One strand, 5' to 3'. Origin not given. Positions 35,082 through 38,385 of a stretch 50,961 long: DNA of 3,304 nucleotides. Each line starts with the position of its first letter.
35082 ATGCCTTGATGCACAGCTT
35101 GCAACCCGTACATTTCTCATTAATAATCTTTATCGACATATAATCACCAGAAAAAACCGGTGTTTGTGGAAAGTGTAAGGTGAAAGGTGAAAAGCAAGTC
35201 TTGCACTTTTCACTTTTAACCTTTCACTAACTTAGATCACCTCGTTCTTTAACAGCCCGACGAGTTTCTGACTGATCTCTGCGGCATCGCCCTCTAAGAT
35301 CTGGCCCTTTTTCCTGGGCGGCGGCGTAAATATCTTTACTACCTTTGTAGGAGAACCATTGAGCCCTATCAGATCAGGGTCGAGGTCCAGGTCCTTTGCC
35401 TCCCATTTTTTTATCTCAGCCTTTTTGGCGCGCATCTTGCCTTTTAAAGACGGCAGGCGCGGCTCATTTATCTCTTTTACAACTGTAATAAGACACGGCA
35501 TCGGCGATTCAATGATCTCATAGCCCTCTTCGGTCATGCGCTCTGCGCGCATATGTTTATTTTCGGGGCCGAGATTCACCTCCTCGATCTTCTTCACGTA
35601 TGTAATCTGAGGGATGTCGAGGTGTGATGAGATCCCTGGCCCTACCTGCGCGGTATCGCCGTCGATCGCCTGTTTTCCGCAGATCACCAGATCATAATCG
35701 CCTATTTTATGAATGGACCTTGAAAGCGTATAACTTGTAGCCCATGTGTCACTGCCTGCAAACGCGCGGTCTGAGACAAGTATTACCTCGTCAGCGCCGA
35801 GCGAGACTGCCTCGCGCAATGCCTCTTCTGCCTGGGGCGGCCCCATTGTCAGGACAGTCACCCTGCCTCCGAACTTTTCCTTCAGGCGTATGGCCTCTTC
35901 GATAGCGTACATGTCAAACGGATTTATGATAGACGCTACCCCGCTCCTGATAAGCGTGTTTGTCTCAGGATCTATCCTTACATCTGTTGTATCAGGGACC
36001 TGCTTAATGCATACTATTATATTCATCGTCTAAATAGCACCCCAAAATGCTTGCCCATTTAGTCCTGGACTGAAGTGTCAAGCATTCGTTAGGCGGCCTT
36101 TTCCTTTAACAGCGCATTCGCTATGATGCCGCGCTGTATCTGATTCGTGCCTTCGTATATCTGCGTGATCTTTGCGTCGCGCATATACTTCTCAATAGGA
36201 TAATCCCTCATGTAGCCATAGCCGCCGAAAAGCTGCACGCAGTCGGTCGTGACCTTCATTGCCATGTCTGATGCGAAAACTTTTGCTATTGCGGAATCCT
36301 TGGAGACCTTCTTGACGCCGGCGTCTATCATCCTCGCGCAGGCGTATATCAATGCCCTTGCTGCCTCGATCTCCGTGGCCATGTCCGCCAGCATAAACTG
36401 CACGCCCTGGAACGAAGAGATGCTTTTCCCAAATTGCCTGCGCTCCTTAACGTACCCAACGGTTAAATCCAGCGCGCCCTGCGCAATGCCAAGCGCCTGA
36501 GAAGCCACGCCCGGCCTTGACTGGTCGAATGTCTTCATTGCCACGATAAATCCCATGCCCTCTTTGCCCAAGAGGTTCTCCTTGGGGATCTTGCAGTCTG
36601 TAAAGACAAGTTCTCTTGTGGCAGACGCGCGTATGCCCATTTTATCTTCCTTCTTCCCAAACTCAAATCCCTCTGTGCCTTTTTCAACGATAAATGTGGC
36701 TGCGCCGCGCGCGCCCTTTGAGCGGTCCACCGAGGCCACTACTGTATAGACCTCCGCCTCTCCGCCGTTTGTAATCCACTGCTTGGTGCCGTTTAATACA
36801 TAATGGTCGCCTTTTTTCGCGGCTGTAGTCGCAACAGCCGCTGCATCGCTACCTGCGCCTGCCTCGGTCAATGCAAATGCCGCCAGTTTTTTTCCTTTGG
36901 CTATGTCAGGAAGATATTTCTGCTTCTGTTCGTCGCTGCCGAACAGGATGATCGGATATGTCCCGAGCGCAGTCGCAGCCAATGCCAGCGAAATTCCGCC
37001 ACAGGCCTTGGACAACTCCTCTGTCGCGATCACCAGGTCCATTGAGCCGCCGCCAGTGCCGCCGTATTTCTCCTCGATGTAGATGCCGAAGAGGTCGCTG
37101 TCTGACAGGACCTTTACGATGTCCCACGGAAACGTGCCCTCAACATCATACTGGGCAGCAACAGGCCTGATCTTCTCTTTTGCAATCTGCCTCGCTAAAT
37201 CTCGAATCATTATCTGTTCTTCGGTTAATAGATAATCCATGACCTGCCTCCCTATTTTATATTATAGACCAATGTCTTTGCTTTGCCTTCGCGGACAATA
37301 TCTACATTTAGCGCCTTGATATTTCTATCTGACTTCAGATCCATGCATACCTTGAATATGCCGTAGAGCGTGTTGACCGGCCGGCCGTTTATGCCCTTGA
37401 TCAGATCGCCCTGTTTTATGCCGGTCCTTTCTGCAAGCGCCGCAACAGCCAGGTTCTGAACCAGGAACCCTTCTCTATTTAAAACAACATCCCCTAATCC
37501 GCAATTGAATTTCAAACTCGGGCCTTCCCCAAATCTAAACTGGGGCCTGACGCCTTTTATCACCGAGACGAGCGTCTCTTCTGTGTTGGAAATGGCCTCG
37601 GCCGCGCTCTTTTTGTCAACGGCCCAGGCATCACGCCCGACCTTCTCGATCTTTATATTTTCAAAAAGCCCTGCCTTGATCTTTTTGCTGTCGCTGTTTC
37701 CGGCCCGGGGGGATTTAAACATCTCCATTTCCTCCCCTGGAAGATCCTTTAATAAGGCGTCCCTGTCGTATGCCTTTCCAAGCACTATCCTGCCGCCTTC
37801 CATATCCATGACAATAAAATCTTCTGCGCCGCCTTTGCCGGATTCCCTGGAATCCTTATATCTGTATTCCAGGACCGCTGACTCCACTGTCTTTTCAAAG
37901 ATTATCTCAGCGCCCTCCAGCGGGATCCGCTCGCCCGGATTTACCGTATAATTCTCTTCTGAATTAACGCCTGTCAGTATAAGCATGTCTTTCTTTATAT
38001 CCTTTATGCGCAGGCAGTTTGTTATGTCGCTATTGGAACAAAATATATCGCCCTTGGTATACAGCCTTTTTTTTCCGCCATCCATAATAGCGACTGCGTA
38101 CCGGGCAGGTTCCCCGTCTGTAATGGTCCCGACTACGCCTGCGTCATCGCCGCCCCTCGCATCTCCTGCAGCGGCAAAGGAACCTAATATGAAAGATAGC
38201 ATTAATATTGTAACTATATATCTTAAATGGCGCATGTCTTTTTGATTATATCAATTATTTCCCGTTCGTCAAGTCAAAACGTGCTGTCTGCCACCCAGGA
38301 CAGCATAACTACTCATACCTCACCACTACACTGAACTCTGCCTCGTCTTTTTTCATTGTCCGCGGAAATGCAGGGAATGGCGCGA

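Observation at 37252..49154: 12-kb type IV filament cluster mixing T2SS and MSHA-pilus parts, with three internal promoters and missing standard components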

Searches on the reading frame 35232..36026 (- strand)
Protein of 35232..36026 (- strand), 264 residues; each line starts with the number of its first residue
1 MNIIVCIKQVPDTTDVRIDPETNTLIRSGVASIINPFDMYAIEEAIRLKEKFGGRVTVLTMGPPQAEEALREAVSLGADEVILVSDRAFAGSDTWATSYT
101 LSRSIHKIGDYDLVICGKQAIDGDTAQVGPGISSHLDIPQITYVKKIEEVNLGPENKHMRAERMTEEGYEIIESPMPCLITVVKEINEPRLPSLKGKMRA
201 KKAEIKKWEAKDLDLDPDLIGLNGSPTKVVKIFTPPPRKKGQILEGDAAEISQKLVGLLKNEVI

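Call 5: search_protein_families(library=pfam, proteins=[window:35232-36026:-], max_evalue=0.01)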
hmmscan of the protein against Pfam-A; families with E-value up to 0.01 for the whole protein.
window:35232-36026:- (264 aa): 1 family
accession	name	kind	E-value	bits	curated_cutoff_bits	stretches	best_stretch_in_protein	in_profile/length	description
PF01012.27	ETF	-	1.8e-51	175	26.7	1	23-212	2-180/181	Electron transfer flavoprotein domain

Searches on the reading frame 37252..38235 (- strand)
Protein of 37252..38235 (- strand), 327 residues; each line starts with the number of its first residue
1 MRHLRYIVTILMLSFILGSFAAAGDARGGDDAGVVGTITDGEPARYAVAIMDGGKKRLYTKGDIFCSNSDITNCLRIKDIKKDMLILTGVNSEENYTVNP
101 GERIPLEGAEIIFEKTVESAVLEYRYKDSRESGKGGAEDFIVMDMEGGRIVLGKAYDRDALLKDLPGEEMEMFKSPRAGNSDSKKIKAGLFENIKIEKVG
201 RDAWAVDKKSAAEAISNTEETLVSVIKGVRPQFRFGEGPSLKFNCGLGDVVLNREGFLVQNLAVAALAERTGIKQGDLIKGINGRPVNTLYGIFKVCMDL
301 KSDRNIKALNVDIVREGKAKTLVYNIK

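Call 5: search_protein_families(library=pfam, proteins=[window:37252-38235:-], max_evalue=0.01)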
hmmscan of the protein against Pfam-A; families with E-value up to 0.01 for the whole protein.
window:37252-38235:- (327 aa): 2 families
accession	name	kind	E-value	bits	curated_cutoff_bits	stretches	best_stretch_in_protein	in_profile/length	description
PF13180.12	PDZ_2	-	0.00031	21.4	27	1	250-322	7-76/80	PDZ domain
PF00595.29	PDZ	-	0.0026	18.6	23.2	1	255-290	25-60/81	PDZ domain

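Call 7: search_protein_families(library=ncbifam, proteins=[window:37252-38235:-], max_evalue=0.01)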
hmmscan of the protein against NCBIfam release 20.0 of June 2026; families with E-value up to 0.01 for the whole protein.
window:37252-38235:- (327 aa): 8 families
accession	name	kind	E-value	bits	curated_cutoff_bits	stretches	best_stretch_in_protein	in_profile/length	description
NF041515.1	GspC_delta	equivalog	1.1e-09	38.5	150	1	265-327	252-311/311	type II secretion system protein GspC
TIGR02037.1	degP_htrA_DO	subfamily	1.5e-05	24.1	416.2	1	254-324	258-325/434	Do family serine endopeptidase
NF041521.1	HhoA_HhoB_HtrA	equivalog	0.0003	20.2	450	1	252-322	260-327/335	HhoA/HhoB/HtrA family serine endopeptidase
NF041616.1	T2SS_C_SYNERG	exception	0.00056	19.3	200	1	255-327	227-296/296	type II secretion system protein GspC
NF047968.1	SerProtHtrA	equivalog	0.00089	18.7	470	1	247-322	281-353/357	serine protease HtrA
NF041199.1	trx7_PDZ_seleno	equivalog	0.0025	16.8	300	1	255-322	203-268/390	Trx7/PDZ domain-containing (seleno)protein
NF008189.1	PRK10942.1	equivalog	0.0046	15.5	720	1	253-311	410-465/477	serine endoprotease DegP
NF040960.1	MamE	equivalog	0.0061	15.2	800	1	255-320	467-529/659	magnetosome formation protease MamE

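Call 57: find_homologous_proteins(query=window:37252-38235:-, max_evalue=0.001)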
Query window:37252-38235:- (327 aa): 54 proteins with E <= 0.001 among 5020 candidates.
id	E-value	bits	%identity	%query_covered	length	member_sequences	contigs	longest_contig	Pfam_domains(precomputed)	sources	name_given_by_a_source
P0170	1.4e-194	663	94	100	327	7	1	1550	-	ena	-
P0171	1.2e-118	414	61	100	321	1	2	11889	-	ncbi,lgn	-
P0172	1.6e-114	400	57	100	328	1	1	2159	-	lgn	-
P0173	3.6e-108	379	55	100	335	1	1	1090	-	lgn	-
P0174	2.7e-107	377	54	100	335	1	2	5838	PF13180.13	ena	-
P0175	3.7e-104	366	55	100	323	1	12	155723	PF13180.13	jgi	-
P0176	2.9e-102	360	59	90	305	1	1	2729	PF13180.13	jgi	jgi:hypothetical protein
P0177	6.0e-101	356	54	99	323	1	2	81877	PF13180.13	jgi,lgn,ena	jgi:hypothetical protein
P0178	2.2e-100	354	50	98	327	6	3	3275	PF13180.13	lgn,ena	-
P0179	1.1e-99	352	52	96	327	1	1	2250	PF00595.30,PF13180.13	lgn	-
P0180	4.2e-99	350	52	100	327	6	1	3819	-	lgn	-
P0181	4.3e-99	350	51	98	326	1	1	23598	PF13180.13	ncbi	ncbi:MAG: PDZ domain-containing protein [Candidatus Omnitrophota bacterium]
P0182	4.7e-96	340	49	100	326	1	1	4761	-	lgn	-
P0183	2.0e-95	338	52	100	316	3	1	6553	PF13180.13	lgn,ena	-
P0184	2.7e-94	334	50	100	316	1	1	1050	PF13180.13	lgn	-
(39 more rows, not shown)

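Call 60: search_solved_structures(query=A4, max_evalue=1)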
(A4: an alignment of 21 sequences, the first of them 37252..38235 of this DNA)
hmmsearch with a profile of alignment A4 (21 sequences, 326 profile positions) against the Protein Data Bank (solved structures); distinct sequences matched with E-value up to 1: 48.
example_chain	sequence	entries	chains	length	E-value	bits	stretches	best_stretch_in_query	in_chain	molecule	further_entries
3wkl_A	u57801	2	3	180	3.1e-08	36.2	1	267-318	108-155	Putative Zinc Metalloprotease AQ_1964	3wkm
6al1_A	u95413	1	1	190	3.4e-08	36.1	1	267-318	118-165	PDZ tandem fragment with PA tag insertion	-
7cqc_A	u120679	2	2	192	3.4e-08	36.1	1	267-318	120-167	Putative zinc metalloprotease aq_1964,PA14 from Podoplanin,Putative zinc metalloprotease a | Putative zinc metalloprotease aq_1964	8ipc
6icc_A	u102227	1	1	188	8.1e-08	34.8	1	267-318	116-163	PDZ tandem fragment with PA tag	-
9j83_A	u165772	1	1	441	3.9e-07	32.6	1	267-318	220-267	Putative zinc metalloprotease aq_1964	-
9j82_A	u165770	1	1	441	3.9e-07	32.6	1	267-318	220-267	Putative zinc metalloprotease aq_1964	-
6icf_A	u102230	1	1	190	6.4e-07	31.9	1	267-314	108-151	Putative zinc metalloprotease aq_1964,Putative zinc metalloprotease aq_1964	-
6akq_A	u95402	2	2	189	6.6e-07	31.8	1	267-314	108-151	PDZ tandem fragment of A. aeolicus site-2 protease homolog with the PA tag insertion | PDZ tandem fragment with PA tag insertion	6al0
6jjk_A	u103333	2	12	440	1.5e-05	27.4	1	242-291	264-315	Periplasmic serine endoprotease DegP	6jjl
1ky9_A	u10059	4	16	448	1.6e-05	27.3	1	242-291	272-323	PROTEASE DO | Periplasmic serine endoprotease DegP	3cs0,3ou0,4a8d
2zle_A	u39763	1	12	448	1.6e-05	27.3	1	242-291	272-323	Protease do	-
3mh4_A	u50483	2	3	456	1.7e-05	27.2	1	242-291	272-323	Protease do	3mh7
3otp_A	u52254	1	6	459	1.7e-05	27.2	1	242-291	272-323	Protease do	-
3mh5_A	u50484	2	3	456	1.7e-05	27.2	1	242-291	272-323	Protease do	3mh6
6jjo_A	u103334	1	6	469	1.8e-05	27.1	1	242-291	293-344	Periplasmic serine endoprotease DegP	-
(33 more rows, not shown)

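Call 66: predict_structure(alignment_id=A4)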
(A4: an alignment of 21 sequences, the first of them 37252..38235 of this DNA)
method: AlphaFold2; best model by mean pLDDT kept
length: 327 residues; sequences in the alignment: 21
mean_pLDDT: 70.7   pTM: 0.47
mean pLDDT of the five models: 70.7, 68.7, 67.0, 65.3, 63.5
residues with pLDDT >= 90: 45; 70-90: 143; 50-70: 93; < 50: 46
segments of 3 or more residues with pLDDT < 50: 1-5, 11-31, 133-136, 176-182, 237-240
pLDDT, mean of each block of 10 residues (from residue 1): 52 37 30 56 84 84 79 84 91 89 88 90 65 53 82 69 61 51 61 85 88 80 64 51 53 64 58 79 78 79 83 85 89
secondary structure, 60 per line:
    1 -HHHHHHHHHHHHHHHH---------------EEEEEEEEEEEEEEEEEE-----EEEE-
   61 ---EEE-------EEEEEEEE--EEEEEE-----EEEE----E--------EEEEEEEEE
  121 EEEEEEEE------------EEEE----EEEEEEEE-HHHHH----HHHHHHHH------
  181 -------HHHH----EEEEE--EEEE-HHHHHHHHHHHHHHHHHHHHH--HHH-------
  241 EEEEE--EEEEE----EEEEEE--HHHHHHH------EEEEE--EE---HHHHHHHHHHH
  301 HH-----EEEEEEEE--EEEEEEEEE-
elements in order: H2-17 E33-50 E56-59 E64-66 E74-81 E84-89 E95-98 E112-128 E141-144 E149-156 H158-162 H167-174 H188-191 E196-200 E203-206 H208-228 E241-245 E248-252 E257-262 H265-271 E278-282 H290-302 E308-315 E318-326

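Call 70: fold_search(model_id=the predicted structure, library=pdb)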
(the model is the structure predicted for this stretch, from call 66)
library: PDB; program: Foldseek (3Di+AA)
matches with E <= 10: 1053; with E <= 0.001: 32
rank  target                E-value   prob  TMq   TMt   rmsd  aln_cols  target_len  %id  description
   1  3otp_D                1.6e-05  0.97  0.20  0.17  21.7       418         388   11  Crystal structure of the DegP dodecamer with a model substrate (released 2011-01-19)
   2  3pv3_A                2.2e-05  0.96  0.19  0.16  19.5       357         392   13  Structure of Legionella fallonii DegQ (S193A variant) (released 2011-06-15)
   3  3otp_E                4.2e-05  0.95  0.20  0.17  21.5       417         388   11  Crystal structure of the DegP dodecamer with a model substrate (released 2011-01-19)
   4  5m3n                  5.0e-05  0.96  0.18  0.20  19.0       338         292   12  HTRA2 wild-type structure (released 2017-10-25)
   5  4a8b_G                5.6e-05  0.91  0.18  0.16  25.9       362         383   13  Symmetrized cryo-EM reconstruction of E. coli DegQ 12-mer in complex with lysozymes (released 2012-01-11)
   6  4a8d_A                5.9e-05  0.93  0.20  0.17  23.2       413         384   11  DegP dodecamer with bound OMP (released 2012-01-11)
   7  3cs0_A                7.9e-05  0.90  0.19  0.17  21.7       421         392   11  Crystal structure of DegP24 (released 2008-05-27)
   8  3pv2_A                1.1e-04  0.89  0.20  0.17  23.7       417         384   12  Structure of Legionella fallonii DegQ (wt) (released 2011-06-15)
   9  3pv5_D                1.1e-04  0.84  0.18  0.16  23.5       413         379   12  Structure of Legionella fallonii DegQ (N189G/P190G variant) (released 2011-06-15)
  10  3otp_C                1.1e-04  0.85  0.19  0.16  22.6       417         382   12  Crystal structure of the DegP dodecamer with a model substrate (released 2011-01-19)
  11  3otp_A                1.3e-04  0.94  0.21  0.18  22.3       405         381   11  Crystal structure of the DegP dodecamer with a model substrate (released 2011-01-19)
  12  5to0                  1.4e-04  0.82  0.16  0.18  19.2       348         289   11  HTRA2 S276C mutant (released 2017-10-25)
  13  3mh6                  1.5e-04  0.85  0.19  0.16  22.5       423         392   11  HtrA proteases are activated by a conserved mechanism that can be triggered by distinct molecular cues (released 2010-06-30)
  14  3pv2_C                1.6e-04  0.87  0.19  0.16  19.0       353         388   11  Structure of Legionella fallonii DegQ (wt) (released 2011-06-15)
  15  3pv2_D                1.7e-04  0.82  0.18  0.15  24.3       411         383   12  Structure of Legionella fallonii DegQ (wt) (released 2011-06-15)
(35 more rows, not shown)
